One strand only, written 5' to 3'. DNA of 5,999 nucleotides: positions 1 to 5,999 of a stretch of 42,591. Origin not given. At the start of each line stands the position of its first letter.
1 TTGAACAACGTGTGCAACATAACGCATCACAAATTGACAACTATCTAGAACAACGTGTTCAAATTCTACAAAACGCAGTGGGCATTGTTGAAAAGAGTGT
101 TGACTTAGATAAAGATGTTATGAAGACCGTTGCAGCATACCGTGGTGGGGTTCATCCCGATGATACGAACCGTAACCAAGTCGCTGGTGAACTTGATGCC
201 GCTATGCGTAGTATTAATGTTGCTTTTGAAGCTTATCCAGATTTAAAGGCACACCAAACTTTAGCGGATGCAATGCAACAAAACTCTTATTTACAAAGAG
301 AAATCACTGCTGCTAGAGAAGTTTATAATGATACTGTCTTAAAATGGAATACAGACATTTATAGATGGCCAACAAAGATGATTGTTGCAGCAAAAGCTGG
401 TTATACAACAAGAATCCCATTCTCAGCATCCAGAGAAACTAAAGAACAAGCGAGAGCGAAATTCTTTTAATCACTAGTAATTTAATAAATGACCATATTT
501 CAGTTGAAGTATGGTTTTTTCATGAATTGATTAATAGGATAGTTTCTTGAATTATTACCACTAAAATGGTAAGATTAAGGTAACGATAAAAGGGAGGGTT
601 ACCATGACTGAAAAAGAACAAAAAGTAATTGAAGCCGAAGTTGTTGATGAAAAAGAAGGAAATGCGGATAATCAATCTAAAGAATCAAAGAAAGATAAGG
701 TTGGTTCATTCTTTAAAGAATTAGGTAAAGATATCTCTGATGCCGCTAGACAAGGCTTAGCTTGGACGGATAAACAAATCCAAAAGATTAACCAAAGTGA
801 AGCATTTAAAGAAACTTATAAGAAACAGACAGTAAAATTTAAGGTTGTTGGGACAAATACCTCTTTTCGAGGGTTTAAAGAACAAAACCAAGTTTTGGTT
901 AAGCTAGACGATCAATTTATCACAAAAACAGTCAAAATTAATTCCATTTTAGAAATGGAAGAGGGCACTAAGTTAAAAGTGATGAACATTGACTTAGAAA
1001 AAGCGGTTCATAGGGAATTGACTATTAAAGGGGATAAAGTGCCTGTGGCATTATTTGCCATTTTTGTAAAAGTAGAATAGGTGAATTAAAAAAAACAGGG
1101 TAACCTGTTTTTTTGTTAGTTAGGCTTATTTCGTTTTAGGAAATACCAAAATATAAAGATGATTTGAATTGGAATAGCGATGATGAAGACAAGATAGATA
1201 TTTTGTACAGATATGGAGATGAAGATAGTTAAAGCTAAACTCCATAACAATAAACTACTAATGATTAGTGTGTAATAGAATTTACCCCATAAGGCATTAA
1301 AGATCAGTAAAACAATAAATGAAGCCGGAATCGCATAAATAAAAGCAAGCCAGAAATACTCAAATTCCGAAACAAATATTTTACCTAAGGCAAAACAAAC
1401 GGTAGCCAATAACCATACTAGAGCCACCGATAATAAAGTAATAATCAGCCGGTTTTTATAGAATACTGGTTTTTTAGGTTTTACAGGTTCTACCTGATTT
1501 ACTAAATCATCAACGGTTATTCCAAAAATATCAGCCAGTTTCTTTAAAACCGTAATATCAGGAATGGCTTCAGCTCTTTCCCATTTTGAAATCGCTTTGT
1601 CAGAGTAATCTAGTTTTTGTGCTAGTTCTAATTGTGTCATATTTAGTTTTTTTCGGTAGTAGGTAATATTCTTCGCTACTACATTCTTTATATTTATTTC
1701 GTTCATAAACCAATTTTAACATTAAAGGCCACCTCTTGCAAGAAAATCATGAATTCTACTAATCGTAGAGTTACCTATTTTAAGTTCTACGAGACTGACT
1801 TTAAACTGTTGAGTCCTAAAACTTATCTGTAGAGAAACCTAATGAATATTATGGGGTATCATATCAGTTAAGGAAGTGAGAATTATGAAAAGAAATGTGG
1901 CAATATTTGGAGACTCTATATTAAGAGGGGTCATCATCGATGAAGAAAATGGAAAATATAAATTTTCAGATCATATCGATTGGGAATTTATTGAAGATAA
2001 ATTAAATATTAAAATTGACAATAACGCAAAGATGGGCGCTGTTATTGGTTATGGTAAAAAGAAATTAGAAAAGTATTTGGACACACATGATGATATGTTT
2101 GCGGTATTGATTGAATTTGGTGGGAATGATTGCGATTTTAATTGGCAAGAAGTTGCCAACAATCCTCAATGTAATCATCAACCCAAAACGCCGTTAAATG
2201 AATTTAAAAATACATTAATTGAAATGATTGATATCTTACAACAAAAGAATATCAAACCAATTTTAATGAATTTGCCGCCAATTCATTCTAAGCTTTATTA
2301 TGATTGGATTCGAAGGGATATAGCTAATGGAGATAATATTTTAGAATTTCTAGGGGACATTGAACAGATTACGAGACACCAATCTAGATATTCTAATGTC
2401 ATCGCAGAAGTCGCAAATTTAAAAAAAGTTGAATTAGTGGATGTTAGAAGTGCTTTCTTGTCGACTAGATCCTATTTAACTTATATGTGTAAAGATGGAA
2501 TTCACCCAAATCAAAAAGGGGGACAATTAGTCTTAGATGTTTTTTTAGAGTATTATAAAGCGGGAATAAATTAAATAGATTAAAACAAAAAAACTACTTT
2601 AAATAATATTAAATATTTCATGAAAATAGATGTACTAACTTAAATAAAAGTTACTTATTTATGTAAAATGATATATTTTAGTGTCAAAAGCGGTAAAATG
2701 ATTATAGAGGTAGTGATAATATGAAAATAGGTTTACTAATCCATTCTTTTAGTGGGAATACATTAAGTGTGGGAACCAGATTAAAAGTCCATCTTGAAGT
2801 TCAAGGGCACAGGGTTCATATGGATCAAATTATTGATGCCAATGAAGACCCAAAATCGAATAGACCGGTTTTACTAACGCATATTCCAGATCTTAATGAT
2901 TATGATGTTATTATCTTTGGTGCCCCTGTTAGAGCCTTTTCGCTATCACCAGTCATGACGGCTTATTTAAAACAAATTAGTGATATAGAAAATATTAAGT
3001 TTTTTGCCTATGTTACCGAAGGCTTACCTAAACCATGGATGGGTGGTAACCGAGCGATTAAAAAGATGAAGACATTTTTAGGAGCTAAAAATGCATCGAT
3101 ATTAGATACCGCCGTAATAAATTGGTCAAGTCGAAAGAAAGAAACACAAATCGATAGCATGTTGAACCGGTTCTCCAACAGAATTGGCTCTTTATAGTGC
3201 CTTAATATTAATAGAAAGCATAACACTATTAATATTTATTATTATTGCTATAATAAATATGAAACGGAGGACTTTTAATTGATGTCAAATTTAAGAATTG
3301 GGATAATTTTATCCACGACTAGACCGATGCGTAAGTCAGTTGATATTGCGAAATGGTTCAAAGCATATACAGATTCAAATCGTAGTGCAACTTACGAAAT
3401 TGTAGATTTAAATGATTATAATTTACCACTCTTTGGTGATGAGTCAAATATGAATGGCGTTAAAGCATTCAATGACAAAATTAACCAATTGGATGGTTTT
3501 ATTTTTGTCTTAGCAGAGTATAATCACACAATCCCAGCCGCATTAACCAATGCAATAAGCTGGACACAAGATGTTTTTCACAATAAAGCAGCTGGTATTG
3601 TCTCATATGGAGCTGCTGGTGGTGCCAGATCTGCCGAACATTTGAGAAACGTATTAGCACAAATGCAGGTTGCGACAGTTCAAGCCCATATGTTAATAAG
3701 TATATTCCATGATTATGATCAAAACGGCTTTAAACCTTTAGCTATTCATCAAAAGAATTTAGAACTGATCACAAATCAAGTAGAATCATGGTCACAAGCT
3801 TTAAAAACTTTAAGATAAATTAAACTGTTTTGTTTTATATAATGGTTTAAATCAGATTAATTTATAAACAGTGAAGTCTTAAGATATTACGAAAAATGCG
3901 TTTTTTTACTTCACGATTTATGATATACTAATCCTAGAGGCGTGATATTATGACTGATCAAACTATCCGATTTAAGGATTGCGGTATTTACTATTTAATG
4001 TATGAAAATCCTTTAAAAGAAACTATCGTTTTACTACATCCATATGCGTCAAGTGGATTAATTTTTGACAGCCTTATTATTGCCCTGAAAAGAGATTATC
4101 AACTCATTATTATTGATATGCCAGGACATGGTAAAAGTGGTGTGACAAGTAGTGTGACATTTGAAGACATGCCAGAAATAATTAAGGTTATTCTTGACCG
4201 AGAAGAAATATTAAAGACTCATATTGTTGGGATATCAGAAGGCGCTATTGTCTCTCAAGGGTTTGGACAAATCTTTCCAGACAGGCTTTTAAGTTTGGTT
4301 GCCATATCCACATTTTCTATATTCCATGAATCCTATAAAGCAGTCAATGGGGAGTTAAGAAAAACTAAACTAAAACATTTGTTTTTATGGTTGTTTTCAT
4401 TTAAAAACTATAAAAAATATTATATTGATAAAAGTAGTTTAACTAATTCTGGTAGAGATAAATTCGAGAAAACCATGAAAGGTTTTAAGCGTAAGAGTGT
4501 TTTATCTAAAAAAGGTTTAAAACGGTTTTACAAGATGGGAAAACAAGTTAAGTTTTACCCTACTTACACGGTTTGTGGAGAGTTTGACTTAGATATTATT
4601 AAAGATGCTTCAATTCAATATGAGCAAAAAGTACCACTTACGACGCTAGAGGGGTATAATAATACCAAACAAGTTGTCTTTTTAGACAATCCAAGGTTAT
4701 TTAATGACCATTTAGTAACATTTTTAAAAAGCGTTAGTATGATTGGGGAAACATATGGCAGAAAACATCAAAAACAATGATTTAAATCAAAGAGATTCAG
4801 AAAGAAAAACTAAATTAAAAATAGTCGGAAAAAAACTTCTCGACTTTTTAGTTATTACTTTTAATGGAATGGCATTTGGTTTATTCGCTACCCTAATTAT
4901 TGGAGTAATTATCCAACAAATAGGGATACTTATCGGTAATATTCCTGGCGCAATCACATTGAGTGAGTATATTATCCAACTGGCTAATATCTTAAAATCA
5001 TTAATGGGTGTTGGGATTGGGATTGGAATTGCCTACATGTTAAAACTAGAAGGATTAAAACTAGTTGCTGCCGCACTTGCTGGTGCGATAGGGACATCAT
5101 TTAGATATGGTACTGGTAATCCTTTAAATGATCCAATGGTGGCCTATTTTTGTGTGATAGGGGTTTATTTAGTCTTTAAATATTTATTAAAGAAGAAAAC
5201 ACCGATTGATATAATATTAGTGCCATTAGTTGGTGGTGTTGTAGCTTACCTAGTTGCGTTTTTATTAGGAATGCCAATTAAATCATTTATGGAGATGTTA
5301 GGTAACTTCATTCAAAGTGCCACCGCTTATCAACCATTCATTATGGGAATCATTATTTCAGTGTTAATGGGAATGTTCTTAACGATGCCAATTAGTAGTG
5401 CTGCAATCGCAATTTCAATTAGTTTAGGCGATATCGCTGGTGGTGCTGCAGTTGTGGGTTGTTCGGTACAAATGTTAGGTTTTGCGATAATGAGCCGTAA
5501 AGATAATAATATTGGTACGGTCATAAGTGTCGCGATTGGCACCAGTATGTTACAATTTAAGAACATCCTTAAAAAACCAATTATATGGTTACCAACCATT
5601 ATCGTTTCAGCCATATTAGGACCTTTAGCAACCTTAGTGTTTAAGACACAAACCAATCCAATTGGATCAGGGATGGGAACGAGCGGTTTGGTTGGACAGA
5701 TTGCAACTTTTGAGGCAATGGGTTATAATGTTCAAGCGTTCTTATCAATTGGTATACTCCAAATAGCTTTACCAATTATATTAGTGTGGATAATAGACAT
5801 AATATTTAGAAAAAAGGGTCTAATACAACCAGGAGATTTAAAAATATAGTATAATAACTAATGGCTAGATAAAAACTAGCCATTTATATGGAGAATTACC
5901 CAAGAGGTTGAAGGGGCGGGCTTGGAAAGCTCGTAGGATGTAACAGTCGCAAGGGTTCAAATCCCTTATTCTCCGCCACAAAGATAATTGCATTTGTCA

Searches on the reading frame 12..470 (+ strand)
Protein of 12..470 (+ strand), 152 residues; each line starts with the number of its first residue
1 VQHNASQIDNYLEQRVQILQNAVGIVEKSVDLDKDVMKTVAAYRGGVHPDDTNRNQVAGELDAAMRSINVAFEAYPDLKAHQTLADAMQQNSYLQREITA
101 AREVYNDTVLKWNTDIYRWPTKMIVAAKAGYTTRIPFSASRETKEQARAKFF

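Call 86: search_protein_families(library=pfam, proteins=[window:12-470:+], max_evalue=0.001)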
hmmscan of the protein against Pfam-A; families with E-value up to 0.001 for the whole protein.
window:12-470:+ (152 aa): 1 family
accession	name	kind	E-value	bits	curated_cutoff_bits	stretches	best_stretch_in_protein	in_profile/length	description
PF04011.17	LemA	-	1.2e-25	90.5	26.2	1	5-151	2-149/149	LemA family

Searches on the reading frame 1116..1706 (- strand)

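Call 59: search_protein_families(library=pfam, proteins=[window:1116-1706:-], max_evalue=0.0001)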
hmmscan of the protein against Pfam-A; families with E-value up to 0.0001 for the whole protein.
window:1116-1706:- (196 aa): 4 families
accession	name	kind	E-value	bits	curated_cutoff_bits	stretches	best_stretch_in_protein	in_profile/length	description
PF01381.28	HTH_3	-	1.3e-15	57.6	23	1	16-68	3-55/55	Helix-turn-helix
PF12844.13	HTH_19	-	1.1e-07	32.1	30.2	1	13-72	3-62/64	Helix-turn-helix domain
PF13443.12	HTH_26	-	1.4e-06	28.8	22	1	15-69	3-58/63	Cro/C1-type HTH DNA-binding domain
PF13560.12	HTH_31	-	4.1e-06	27.5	27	1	17-67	9-60/64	Helix-turn-helix domain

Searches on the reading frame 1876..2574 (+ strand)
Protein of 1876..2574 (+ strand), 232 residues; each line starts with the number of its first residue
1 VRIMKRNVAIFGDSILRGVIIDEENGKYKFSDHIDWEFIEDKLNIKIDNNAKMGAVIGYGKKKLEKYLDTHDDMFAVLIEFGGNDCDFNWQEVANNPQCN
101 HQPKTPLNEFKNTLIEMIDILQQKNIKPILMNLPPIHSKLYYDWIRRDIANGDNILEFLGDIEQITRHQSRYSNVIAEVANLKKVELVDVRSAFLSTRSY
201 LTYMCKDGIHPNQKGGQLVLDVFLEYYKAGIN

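Call 59: search_protein_families(library=pfam, proteins=[window:1876-2574:+], max_evalue=0.0001)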
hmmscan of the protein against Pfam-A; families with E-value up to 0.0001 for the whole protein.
window:1876-2574:+ (232 aa): 2 families
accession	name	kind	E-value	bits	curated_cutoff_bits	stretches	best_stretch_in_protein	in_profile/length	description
PF13472.12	Lipase_GDSL_2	-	3.6e-15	57.3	32.9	1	10-217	1-177/178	GDSL-like Lipase/Acylhydrolase family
PF00657.28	Lipase_GDSL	-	1.6e-11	45.2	23.6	1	8-220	1-205/208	GDSL-like Lipase/Acylhydrolase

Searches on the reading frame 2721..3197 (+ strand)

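Call 86: search_protein_families(library=pfam, proteins=[window:2721-3197:+], max_evalue=0.001)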
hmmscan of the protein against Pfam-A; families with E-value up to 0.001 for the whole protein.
window:2721-3197:+ (158 aa): 1 family
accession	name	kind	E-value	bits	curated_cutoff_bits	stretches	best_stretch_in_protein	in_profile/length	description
PF12724.12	Flavodoxin_5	-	0.00014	22.7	27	0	55-91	38-74/145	Flavodoxin domain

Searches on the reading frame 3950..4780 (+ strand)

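Call 59: search_protein_families(library=pfam, proteins=[window:3950-4780:+], max_evalue=0.0001)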
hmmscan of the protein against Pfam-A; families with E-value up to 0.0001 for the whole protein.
window:3950-4780:+ (276 aa): 3 families
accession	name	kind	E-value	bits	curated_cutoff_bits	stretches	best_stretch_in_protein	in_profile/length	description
PF00561.26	Abhydrolase_1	-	3.4e-14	53.5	25.8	1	25-125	2-103/245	alpha/beta hydrolase fold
PF12146.15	Hydrolase_4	-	2.5e-06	27.4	27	1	22-147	3-128/239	Serine aminopeptidase, S33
PF12697.13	Abhydrolase_6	-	5.1e-05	24.5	26.3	1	26-107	1-83/217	Alpha/beta hydrolase family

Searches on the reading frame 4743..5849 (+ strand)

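Call 59: search_protein_families(library=pfam, proteins=[window:4743-5849:+], max_evalue=0.0001)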
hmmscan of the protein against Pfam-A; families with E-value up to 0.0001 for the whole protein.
window:4743-5849:+ (368 aa): 1 family
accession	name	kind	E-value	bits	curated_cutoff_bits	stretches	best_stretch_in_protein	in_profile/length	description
PF13303.11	PTS_EIIC_2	-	6.1e-87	292.2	28.9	1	40-367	4-326/327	Phosphotransferase system, EIIC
